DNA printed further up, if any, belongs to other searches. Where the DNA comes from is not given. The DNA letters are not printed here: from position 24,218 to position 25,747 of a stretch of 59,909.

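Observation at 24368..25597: Protein made of eight tandem Cys4 '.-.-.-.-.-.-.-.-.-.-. ... PP-x-R-M-C-x-x-C' repeats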

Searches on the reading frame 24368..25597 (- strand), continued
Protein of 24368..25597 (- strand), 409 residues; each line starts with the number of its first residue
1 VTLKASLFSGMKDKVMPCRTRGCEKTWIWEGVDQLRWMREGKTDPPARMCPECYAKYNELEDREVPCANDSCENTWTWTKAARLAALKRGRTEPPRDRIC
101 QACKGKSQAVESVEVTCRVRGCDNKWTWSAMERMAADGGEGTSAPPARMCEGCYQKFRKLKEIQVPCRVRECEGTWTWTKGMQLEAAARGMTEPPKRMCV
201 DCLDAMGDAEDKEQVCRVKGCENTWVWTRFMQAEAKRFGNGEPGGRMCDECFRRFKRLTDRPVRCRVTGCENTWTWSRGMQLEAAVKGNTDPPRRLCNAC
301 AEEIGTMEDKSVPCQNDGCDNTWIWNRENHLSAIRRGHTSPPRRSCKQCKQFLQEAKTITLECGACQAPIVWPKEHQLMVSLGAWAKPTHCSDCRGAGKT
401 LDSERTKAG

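Call 42: list_cluster_members(proteins=[P0013, P0015, P0027, P0051, P0081, P0084, P0088, P0091, P0018, P0203])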
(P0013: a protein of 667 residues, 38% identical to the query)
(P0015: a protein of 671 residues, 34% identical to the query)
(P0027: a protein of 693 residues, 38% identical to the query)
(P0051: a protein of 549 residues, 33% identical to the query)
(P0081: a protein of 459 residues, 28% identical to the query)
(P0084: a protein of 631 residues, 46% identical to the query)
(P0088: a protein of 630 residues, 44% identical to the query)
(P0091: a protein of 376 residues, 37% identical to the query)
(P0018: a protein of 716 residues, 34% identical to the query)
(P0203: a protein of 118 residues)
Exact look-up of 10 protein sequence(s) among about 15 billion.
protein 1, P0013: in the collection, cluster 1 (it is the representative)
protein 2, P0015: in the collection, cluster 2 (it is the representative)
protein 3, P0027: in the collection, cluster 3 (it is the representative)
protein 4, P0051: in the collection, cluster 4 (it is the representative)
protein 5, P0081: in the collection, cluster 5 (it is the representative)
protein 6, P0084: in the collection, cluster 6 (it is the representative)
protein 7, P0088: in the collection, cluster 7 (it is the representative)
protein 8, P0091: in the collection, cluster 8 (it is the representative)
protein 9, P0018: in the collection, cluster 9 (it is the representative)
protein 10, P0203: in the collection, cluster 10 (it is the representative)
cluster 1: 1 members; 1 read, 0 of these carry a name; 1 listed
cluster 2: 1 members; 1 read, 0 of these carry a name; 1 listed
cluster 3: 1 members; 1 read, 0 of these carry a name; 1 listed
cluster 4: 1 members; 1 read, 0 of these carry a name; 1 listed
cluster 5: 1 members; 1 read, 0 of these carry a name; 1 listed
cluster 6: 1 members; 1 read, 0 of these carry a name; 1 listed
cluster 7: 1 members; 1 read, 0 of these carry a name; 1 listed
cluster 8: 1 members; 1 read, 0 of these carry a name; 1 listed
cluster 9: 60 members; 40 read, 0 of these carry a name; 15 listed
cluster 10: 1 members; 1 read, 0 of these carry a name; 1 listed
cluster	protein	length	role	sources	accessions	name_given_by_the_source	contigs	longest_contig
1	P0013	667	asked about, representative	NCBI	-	-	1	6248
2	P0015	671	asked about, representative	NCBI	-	-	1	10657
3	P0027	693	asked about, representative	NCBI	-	-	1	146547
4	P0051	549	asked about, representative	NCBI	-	-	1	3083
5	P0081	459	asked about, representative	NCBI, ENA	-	-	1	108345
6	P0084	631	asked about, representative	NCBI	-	-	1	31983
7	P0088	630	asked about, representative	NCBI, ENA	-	-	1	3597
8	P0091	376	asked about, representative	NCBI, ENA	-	-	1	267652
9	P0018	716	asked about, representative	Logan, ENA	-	-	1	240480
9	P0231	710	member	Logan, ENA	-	-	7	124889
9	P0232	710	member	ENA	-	-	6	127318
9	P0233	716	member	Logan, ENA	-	-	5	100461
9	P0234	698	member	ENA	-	-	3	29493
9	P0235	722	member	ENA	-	-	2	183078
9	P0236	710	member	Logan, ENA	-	-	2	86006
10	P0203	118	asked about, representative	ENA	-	-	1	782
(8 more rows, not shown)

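Call 43: find_encoding_contigs(protein=P0014, flank=6000, max_places=2)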
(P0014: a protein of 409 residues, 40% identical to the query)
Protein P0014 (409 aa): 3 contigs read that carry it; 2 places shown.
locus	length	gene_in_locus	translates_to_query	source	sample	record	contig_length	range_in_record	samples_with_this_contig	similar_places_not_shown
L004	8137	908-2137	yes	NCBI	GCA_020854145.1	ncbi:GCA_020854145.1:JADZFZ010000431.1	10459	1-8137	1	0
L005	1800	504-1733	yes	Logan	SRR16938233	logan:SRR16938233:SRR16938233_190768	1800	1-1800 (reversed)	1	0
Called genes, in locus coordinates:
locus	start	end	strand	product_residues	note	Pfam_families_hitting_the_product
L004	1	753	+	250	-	?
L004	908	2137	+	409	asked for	-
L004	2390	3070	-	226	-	-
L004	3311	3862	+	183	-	PF06803:DUF1232 (weak)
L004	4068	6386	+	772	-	-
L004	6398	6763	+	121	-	PF04347:FliO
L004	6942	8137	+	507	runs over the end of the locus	PF00400:WD40 (faint)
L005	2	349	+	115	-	?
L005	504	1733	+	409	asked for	-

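Call 44: find_encoding_contigs(protein=P0027, flank=6000, max_places=2)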
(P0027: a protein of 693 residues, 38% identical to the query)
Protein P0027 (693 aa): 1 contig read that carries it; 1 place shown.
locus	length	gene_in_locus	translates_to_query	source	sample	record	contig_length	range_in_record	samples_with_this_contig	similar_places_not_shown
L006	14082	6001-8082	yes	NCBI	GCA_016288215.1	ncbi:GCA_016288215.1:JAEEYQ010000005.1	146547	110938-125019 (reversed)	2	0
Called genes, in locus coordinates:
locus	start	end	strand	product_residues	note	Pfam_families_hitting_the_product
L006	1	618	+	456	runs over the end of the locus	PF01523:PmbA_TldD_1st, PF19290:PmbA_TldD_2nd, PF19289:PmbA_TldD_3rd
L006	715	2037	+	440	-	PF01523:PmbA_TldD_1st, PF19289:PmbA_TldD_3rd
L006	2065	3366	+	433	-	PF13638:PIN_4, PF02562:PhoH, PF13604:AAA_30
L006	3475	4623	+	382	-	PF01408:GFO_IDH_MocA, PF22725:GFO_IDH_MocA_C3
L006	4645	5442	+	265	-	PF01261:AP_endonuc_2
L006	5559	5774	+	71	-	-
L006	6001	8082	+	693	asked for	PF13472:Lipase_GDSL_2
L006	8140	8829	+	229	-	PF00691:OmpA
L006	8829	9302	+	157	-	PF00293:NUDIX, PF14815:NUDIX_4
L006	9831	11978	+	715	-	PF00912:Transgly, PF00905:Transpeptidase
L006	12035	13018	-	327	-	PF01745:IPT (faint), PF01715:IPPT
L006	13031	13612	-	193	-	PF01252:Peptidase_A8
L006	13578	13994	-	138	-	PF01258:zf-dskA_traR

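Call 45: find_encoding_contigs(protein=P0091, flank=6000, max_places=2)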
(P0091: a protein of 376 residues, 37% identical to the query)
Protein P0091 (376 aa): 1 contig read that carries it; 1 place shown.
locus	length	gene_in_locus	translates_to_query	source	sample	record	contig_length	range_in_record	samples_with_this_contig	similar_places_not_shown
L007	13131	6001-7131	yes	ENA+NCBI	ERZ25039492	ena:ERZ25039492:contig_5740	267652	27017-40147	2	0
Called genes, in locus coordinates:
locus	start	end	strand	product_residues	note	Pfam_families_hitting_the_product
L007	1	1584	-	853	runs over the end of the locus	PF02190:LON_substr_bdg, PF13191:AAA_16 (faint), PF00004:AAA, PF07728:AAA_5, PF22667:Lon_lid, PF05362:Lon_C, PF13541:ChlI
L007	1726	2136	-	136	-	-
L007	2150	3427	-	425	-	PF06689:zf-C4_ClpX, PF01078:Mg_chelatase (faint), PF05496:RuvB_N (weak), PF00004:AAA, PF07724:AAA_2, PF07728:AAA_5 (faint), PF10431:ClpB_D2-small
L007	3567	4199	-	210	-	PF00574:CLP_protease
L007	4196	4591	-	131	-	PF05698:Trigger_C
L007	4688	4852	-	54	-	-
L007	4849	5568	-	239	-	PF05697:Trigger_N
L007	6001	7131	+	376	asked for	-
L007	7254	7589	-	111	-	PF00293:NUDIX, PF14815:NUDIX_4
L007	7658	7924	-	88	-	-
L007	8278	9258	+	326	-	-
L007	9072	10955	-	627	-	PF00512:HisKA, PF02518:HATPase_c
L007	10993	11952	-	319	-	PF01370:Epimerase, PF05368:NmrA, PF13460:NAD_binding_10, PF16363:GDP_Man_Dehyd (weak), PF08338:DUF1731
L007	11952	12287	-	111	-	PF01329:Pterin_4a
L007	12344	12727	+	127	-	PF04379:DUF525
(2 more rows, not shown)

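Call 52: find_encoding_contigs(protein=P0018, flank=6000, max_places=1)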
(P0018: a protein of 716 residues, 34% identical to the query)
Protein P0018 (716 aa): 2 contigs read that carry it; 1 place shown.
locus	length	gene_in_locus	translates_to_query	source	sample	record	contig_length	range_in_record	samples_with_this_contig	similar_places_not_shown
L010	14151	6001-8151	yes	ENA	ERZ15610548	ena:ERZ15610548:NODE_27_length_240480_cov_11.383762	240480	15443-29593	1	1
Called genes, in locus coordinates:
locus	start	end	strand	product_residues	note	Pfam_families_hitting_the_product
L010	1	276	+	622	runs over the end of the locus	PF02518:HATPase_c (weak), PF13589:HATPase_c_3, PF01119:DNA_mis_repair, PF08676:MutL_C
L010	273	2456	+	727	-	PF00496:SBP_bac_5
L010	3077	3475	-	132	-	PF05656:DUF805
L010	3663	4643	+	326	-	PF19300:BPD_transp_1_N (weak), PF00528:BPD_transp_1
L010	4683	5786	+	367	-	PF00528:BPD_transp_1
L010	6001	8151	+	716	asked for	-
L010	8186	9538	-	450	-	PF01554:MatE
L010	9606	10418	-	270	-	PF00459:Inositol_P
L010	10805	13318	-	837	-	PF22666:Glyco_hydro_2_N2, PF02837:Glyco_hydro_2_N (weak), PF00703:Glyco_hydro_2 (weak), PF17753:Ig_mannosidase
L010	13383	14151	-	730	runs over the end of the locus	-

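Call 53: find_encoding_contigs(protein=P0081, flank=6000, max_places=1)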
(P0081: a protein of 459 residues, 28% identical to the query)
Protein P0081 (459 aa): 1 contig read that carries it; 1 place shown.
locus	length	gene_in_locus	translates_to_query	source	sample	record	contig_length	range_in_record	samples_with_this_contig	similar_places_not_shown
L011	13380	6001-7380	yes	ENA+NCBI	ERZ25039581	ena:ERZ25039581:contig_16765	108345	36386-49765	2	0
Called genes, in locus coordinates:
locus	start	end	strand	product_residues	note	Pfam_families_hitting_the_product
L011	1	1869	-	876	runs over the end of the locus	PF02190:LON_substr_bdg, PF13191:AAA_16 (faint), PF07728:AAA_5, PF00004:AAA, PF22667:Lon_lid, PF05362:Lon_C, PF13541:ChlI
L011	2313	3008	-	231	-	PF07724:AAA_2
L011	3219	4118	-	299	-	PF00574:CLP_protease, PF06689:zf-C4_ClpX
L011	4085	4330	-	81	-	PF00574:CLP_protease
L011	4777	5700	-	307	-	PF05697:Trigger_N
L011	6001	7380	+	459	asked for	-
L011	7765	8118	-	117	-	PF00072:Response_reg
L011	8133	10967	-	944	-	PF00512:HisKA, PF02518:HATPase_c, PF13581:HATPase_c_2 (faint), PF00072:Response_reg, PF02518:HATPase_c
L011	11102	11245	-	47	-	PF08338:DUF1731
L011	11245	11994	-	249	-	PF01370:Epimerase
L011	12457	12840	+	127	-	PF04379:DUF525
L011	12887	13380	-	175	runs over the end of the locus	PF00224:PK, PF02887:PK_C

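Call 54: find_encoding_contigs(protein=P0033, flank=6000, max_places=1)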
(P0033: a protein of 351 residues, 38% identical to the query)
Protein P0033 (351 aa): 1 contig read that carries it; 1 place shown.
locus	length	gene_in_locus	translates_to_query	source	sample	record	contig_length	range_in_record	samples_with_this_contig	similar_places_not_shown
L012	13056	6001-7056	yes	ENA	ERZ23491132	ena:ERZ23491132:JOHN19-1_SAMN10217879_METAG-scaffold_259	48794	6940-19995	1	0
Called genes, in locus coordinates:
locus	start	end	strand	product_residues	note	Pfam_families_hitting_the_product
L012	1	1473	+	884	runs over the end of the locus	PF00521:DNA_topoisoIV, PF03989:DNA_gyraseA_C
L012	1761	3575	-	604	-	PF03772:Competence, PF00753:Lactamase_B (faint)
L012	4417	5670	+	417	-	PF00390:malic, PF03949:Malic_M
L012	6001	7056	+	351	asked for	PF01363:FYVE (faint)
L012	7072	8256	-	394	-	-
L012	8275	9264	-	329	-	-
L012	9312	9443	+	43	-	-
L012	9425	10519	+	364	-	-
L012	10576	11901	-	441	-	PF00919:UPF0004, PF04055:Radical_SAM, PF01938:TRAM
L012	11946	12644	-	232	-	PF01636:APH (faint), PF00069:Pkinase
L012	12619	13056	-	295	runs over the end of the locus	PF01171:ATP_bind_3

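Call 67: search_protein_families(library=padloc, proteins=[window:24368-25597:-, P0003], max_evalue=0.01)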
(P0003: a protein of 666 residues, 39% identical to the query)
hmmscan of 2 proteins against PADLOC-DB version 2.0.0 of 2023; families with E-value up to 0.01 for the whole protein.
window:24368-25597:- (409 aa): 1 family
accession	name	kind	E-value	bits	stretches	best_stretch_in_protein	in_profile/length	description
PDLC04561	PDC-M28C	-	0.007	13.2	0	157-195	392-430/480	-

P0003 (666 aa): 0 families

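Call 70: search_protein_families(library=pfam, proteins=[P0092], max_evalue=0.01)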
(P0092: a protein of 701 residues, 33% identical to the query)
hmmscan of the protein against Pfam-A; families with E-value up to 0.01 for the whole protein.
P0092 (701 aa): 0 families

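Call 74: search_protein_families(library=pfam, alignment_id=A1, max_evalue=0.1)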
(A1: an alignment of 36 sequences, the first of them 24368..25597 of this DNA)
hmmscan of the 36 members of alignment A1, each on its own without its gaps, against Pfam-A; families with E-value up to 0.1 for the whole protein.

A. member 1, window:24368-25597:- (409 aa): 3 families
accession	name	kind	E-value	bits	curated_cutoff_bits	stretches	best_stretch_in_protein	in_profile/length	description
PF01363.27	FYVE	-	0.012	16.1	27.8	1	247-304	10-65/67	FYVE zinc finger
PF00684.25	DnaJ_CXXCXGXG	-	0.025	15.2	32.7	1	346-402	1-55/65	DnaJ central domain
PF13451.12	zf_Tbcl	-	0.06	13.8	24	1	360-399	4-44/48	Probable treble clef domain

B. families by the number of members that match (of 36 scanned): 26 families (the first 25 are shown)
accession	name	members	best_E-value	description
PF13451.12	zf_Tbcl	16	3.6e-07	Probable treble clef domain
PF13472.12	Lipase_GDSL_2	15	2.7e-13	GDSL-like Lipase/Acylhydrolase family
PF01363.27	FYVE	14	9.5e-11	FYVE zinc finger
PF25182.1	NonGDSL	10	2.3e-06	Non-GDSL lipase-like family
PF23316.1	Ig_DLEC1_6th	5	3e-05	DLEC1 sixth Ig-like domain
PF07776.21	zf-AD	5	3.8e-05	Zinc-finger associated domain (zf-AD)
PF00130.28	C1_1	5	0.0069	Phorbol esters/diacylglycerol binding domain (C1 domain)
PF09777.14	OSTMP1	4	0.012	Osteopetrosis-associated transmembrane protein 1 precursor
PF00657.28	Lipase_GDSL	3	6e-07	GDSL-like Lipase/Acylhydrolase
PF21202.3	SLX1_C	3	0.021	Structure-specific endonuclease subunit SLX1, C-terminal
PF01783.29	Ribosomal_L32p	2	1.1e-06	Ribosomal L32p protein family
PF16169.10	DUF4872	2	0.015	Domain of unknown function (DUF4872)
PF14279.12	HNH_5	1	0.0044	HNH endonuclease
PF16259.10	DUF4913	1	0.0078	Domain of unknown function (DUF4913)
PF24439.1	DUF7558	1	0.011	Family of unknown function (DUF7558)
PF00684.25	DnaJ_CXXCXGXG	1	0.025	DnaJ central domain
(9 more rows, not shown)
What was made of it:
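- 24398..24520 (-): Terminal unit (aa 360-400; Cys 363, 366, 391, 394), C-x2-C...C-x2-C, zf_Tbcl-type. 16 of 36 members hit at E<=0.1 (call 74).
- The Pfam FYVE model hits 14 of 36 members at E<=0.1, best 9.5e-11 (call 74). There are weak C1_1 hits in 5 members (call 74).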
